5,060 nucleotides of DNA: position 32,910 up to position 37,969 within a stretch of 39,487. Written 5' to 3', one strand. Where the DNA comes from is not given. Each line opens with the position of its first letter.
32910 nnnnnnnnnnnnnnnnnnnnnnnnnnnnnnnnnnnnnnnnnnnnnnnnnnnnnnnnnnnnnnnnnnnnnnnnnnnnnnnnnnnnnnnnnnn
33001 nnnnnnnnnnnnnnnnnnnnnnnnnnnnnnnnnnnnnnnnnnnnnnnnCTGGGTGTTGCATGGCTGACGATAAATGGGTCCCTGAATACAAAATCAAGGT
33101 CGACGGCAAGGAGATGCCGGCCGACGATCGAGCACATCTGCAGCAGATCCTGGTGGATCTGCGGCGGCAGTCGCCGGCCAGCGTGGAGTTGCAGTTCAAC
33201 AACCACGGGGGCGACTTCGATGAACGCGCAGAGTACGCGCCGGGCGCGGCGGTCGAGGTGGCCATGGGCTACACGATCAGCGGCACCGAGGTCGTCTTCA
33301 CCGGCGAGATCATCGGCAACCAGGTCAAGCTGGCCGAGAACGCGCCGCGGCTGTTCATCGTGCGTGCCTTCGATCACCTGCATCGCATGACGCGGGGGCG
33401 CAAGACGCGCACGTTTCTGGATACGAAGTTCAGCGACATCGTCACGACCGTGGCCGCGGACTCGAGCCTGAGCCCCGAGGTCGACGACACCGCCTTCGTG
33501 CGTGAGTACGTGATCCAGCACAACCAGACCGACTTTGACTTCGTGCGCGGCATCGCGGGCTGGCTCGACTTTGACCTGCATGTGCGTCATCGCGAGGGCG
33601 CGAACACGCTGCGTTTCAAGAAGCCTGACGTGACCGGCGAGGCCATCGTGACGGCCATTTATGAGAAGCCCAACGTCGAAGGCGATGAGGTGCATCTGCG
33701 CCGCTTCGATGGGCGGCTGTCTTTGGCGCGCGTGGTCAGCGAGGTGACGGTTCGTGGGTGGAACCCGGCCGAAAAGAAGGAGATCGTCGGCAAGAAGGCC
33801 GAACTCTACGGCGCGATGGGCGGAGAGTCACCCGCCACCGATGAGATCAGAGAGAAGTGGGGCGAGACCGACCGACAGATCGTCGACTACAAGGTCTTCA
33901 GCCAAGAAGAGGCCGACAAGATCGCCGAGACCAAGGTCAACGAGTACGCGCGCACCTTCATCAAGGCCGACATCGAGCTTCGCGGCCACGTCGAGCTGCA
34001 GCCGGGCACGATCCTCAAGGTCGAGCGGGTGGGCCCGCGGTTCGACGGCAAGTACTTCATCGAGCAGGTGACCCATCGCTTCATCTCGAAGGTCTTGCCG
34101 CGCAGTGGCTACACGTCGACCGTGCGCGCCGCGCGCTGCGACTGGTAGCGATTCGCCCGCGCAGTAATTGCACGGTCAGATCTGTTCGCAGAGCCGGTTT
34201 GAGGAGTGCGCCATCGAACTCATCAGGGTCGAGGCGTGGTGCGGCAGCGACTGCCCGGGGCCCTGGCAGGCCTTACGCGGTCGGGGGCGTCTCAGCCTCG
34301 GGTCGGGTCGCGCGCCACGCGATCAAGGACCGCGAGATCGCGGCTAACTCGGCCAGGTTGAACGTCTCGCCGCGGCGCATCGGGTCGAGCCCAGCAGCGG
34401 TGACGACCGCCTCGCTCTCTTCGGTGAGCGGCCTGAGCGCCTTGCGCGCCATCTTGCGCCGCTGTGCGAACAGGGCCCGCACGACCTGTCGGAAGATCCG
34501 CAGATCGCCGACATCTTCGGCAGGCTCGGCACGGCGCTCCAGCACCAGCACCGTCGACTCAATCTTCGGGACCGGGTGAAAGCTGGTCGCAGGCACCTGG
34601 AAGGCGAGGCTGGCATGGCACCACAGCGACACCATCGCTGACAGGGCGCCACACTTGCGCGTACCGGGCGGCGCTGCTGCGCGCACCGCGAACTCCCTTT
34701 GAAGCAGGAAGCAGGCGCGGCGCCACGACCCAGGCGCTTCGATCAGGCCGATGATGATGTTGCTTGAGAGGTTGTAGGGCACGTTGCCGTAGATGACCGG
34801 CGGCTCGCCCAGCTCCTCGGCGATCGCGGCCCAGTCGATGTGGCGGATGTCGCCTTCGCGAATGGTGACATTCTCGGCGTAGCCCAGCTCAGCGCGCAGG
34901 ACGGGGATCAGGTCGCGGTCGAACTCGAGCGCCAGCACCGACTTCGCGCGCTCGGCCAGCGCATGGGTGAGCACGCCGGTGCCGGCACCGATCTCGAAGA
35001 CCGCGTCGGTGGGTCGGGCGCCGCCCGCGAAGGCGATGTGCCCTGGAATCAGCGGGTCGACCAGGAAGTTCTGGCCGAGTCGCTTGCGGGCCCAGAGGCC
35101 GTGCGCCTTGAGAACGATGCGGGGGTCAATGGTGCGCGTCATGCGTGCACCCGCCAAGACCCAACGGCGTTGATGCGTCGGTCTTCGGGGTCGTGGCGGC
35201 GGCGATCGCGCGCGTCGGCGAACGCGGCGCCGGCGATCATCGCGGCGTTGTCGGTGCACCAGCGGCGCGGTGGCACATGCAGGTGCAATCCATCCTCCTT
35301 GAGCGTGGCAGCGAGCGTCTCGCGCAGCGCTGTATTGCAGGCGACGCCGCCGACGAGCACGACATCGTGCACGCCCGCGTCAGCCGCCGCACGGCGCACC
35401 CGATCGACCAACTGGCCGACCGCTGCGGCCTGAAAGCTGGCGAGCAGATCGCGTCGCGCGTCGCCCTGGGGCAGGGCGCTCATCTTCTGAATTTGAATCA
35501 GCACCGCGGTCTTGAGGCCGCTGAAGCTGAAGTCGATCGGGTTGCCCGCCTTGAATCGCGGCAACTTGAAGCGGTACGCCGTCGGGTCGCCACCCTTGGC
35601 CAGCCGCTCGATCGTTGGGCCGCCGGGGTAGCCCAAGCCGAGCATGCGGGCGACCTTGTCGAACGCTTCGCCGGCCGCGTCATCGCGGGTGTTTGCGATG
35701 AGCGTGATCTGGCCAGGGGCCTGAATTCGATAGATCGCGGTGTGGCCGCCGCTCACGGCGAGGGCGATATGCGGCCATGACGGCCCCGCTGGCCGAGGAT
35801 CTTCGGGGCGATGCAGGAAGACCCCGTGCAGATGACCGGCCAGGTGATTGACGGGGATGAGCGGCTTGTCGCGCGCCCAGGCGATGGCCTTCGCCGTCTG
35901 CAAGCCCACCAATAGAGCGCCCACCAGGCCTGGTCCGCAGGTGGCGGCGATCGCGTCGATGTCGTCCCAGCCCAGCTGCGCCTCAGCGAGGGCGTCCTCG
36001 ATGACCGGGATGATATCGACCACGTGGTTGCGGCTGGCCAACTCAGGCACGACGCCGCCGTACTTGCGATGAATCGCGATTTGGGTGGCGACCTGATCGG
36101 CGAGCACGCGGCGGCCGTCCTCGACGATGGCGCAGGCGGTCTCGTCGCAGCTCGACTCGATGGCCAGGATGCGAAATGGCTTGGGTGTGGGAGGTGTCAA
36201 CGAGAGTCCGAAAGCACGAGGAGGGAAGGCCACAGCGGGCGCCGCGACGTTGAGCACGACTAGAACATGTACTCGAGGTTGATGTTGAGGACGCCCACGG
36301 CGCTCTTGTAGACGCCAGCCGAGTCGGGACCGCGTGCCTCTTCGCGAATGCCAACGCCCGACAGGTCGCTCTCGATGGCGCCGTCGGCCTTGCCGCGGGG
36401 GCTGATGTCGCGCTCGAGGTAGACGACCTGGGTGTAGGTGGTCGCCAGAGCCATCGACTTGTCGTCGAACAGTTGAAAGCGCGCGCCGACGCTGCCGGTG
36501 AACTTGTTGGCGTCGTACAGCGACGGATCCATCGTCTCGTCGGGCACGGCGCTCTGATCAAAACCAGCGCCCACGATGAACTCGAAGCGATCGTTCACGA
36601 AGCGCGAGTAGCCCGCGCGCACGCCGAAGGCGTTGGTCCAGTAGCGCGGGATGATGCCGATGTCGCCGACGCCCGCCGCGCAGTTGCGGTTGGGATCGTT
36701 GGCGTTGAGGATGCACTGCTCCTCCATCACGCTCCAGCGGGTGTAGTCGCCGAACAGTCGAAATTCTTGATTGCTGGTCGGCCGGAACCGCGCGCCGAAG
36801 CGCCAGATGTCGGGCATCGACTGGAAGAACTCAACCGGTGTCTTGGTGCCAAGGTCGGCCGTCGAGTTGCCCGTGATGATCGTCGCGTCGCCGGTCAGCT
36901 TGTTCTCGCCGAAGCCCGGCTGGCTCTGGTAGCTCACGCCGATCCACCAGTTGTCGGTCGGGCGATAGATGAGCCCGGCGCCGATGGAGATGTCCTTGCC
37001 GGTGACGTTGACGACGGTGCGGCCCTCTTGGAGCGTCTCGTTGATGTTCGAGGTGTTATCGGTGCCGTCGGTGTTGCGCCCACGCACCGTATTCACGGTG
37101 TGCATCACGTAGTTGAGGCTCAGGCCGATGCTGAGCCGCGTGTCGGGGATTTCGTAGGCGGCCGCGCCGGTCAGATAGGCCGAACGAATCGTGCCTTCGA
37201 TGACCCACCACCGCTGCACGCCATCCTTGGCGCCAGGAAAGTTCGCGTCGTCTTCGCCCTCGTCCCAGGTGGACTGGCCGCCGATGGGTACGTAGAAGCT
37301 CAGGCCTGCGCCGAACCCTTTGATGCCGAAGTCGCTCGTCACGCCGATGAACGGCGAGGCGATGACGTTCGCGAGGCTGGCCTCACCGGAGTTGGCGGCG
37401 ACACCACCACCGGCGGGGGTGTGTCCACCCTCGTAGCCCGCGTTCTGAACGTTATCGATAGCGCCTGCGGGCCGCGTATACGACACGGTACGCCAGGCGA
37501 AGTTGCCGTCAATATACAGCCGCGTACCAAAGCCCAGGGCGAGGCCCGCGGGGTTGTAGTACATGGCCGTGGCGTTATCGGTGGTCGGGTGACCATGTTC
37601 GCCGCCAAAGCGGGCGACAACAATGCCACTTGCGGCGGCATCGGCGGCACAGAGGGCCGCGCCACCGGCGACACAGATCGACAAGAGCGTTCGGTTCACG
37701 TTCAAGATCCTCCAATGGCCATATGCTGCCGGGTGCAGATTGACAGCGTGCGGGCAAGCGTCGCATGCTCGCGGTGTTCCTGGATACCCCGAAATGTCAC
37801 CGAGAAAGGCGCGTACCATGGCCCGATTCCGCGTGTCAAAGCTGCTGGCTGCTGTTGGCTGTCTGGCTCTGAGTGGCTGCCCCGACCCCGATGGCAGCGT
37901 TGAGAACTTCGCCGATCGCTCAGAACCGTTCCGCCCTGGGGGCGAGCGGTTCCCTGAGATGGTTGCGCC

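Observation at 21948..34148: Contractile-injection/tailocin-like operon with the complete sheath-tube-tape-measure-hub half but no baseplate wedge, spike, ATPase or payload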

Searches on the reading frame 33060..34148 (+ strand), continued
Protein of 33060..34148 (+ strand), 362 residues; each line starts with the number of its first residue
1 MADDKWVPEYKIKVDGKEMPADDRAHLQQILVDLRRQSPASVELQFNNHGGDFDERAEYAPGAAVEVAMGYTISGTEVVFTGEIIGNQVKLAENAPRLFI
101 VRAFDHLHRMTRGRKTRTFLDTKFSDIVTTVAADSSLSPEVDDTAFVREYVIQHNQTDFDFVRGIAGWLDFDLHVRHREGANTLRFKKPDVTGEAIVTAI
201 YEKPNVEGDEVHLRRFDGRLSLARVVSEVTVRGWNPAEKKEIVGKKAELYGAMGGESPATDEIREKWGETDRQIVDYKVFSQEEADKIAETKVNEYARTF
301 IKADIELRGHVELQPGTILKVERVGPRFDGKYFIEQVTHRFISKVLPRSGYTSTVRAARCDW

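Call 67: predict_structure(alignment_id=A2)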
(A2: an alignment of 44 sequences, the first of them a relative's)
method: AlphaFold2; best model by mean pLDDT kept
length: 187 residues; sequences in the alignment: 44
mean_pLDDT: 78.4   pTM: 0.40
mean pLDDT of the five models: 78.4, 77.6, 77.0, 76.7, 76.0
residues with pLDDT >= 90: 88; 70-90: 35; 50-70: 44; < 50: 20
segments of 3 or more residues with pLDDT < 50: 67-81
pLDDT, mean of each block of 10 residues (from residue 1): 68 90 93 94 92 91 55 41 56 56 64 68 71 89 95 96 92 93 88
secondary structure, 60 per line:
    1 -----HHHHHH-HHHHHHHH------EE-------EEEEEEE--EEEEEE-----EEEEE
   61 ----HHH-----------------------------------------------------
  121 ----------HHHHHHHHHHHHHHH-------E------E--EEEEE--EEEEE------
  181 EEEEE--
elements in order: H6-11 H13-20 E36-42 E45-50 E56-60 H131-145 E163-167 E170-174 E181-185

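Call 70: fold_search(model_id=the predicted structure, library=pdb)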
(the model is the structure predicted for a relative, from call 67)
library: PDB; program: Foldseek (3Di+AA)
matches with E <= 10: 399; with E <= 0.001: 0
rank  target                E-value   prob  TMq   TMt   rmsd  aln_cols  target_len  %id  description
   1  8oz0_H                2.8e-01  0.35  0.15  0.18  11.1        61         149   24  Structure of a human 48S translation initiation complex with eIF4F and eIF4A (released 2024-02-07)
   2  6ir9_M                5.8e-01  0.51  0.16  0.41   9.0        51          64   14  RNA polymerase II elongation complex bound with Elf1 and Spt4/5, stalled at SHL(-1) of the nucleosome (released 2019-02-20)
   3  8ram_M                6.9e-01  0.77  0.18  0.47   2.1        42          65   21  Structure of Sen1 bound RNA Polymerase II pre-termination complex (released 2024-10-30)
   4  8xrm_Q                7.3e-01  0.80  0.18  0.49   2.0        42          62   24  RNA polymerase II elongation complex with DSIF, SPT6, and ELOF1 transcribing genomic DNA extracted from human nuclei (released 2025-05-07)
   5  5xog_M                7.3e-01  0.44  0.16  0.41   9.0        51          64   12  RNA Polymerase II elongation complex bound with Spt5 KOW5 and Elf1 (released 2017-08-16)
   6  7fji_I                7.8e-01  0.09  0.15  0.25  22.4       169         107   15  human Pol III elongation complex (released 2021-10-27)
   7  2p05                  8.8e-01  0.38  0.18  0.42   5.4        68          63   13  Structural Insights into the Evolution of a Non-Biological Protein (released 2007-06-05)
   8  8ebt_K                8.8e-01  0.14  0.14  0.15  21.5        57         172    7  XPA repositioning Core7 of TFIIH relative to XPC-DNA lesion (Cy5) (released 2023-04-19)
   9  8b3d_M                9.3e-01  0.75  0.18  0.51   9.5        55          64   20  Structure of the Pol II-TCR-ELOF1 complex. (released 2023-09-27)
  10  1wii_MODEL_1_A        9.3e-01  0.63  0.19  0.39  11.4        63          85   17  Solution structure of RSGI RUH-025, a DUF701 domain from mouse cDNA (released 2004-11-28)
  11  1br1_A                1.1e+00  0.16  0.15  0.04  10.7        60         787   15  SMOOTH MUSCLE MYOSIN MOTOR DOMAIN-ESSENTIAL LIGHT CHAIN COMPLEX WITH MGADP.ALF4 BOUND AT THE ACTIVE SITE (released 1998-09-09)
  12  1i84_S                1.1e+00  0.16  0.15  0.04  10.7        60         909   15  CRYO-EM STRUCTURE OF THE HEAVY MEROMYOSIN SUBFRAGMENT OF CHICKEN GIZZARD SMOOTH MUSCLE MYOSIN WITH REGULATORY LIGHT CH (released 2001-03-28)
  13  9pd5_K                1.1e+00  0.12  0.13  0.15  25.5        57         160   14  NER dual incision complex - NoF (released 2026-02-18)
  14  5jb3_8                1.2e+00  0.30  0.17  0.23   6.4        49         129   16  Cryo-EM structure of a full archaeal ribosomal translation initiation complex in the P-REMOTE conformation (released 2016-11-30)
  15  4v5z_Be               1.2e+00  0.06  0.13  0.14  21.8       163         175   16  Structure of a mammalian 80S ribosome obtained by docking homology models of the RNA and proteins into an 8.7 A cryo- (released 2014-07-09)
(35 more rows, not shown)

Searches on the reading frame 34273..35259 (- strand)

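Call 5: search_protein_families(library=pfam, proteins=[window:34273-35259:-], max_evalue=0.01)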
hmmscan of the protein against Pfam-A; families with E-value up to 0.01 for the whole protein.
window:34273-35259:- (328 aa): 4 families
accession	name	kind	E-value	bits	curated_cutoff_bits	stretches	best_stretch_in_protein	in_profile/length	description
PF00398.26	RrnaAD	-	6.3e-51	173.4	24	1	57-283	4-231/263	Ribosomal RNA adenine dimethylase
PF13649.12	Methyltransf_25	-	2.5e-05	25.3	27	1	87-143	1-60/97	Methyltransferase domain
PF13847.12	Methyltransf_31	-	0.00057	20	27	1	85-143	5-70/145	Methyltransferase domain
PF08241.18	Methyltransf_11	-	0.0012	19.8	21.2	1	89-143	2-56/95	Methyltransferase domain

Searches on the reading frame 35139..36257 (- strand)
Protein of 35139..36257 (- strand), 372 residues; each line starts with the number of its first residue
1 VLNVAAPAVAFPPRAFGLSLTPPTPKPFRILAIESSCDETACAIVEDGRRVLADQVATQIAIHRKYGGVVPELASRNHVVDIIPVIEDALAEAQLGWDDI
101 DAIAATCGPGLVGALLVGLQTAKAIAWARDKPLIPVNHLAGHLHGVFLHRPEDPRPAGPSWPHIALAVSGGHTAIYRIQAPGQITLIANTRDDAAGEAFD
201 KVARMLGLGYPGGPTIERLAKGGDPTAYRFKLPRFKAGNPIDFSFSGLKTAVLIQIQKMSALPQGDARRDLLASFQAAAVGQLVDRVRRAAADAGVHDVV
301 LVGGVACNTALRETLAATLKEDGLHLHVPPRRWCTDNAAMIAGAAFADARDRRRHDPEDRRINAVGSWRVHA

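Call 5: search_protein_families(library=pfam, proteins=[window:35139-36257:-], max_evalue=0.01)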
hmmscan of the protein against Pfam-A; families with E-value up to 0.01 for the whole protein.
window:35139-36257:- (372 aa): 3 families
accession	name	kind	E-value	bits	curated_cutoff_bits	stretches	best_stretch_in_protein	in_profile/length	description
PF00814.31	TsaD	-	5.5e-91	305.4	24.8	1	51-342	2-263/264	tRNA N6-adenosine threonylcarbamoyltransferase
PF22521.2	HypF_C_2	-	5.5e-08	33.3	27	1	248-336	147-234/241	Carbamoyltransferase, Kae1-like Domain, second subdomain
PF01869.26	BcrAD_BadFG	-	0.0019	18.2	31.5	0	251-325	178-250/271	BadF/BadG/BcrA/BcrD ATPase family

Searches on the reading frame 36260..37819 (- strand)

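Call 5: search_protein_families(library=pfam, proteins=[window:36260-37819:-], max_evalue=0.01)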
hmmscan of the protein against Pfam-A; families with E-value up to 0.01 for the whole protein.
window:36260-37819:- (519 aa): 3 families
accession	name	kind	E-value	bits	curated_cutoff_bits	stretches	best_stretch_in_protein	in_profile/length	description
PF03349.22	Toluene_X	-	4e-25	88.6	29.7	1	53-464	10-383/421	Outer membrane protein transport protein (OMPP1/FadL/TodX)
PF13505.12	OMP_b-brl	-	1.5e-05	25.7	28.7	1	394-467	83-155/175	Outer membrane protein beta-barrel domain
PF11751.14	PorP_SprF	-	0.0011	18.9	22.3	1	209-298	75-158/273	Type IX secretion system membrane protein PorP/SprF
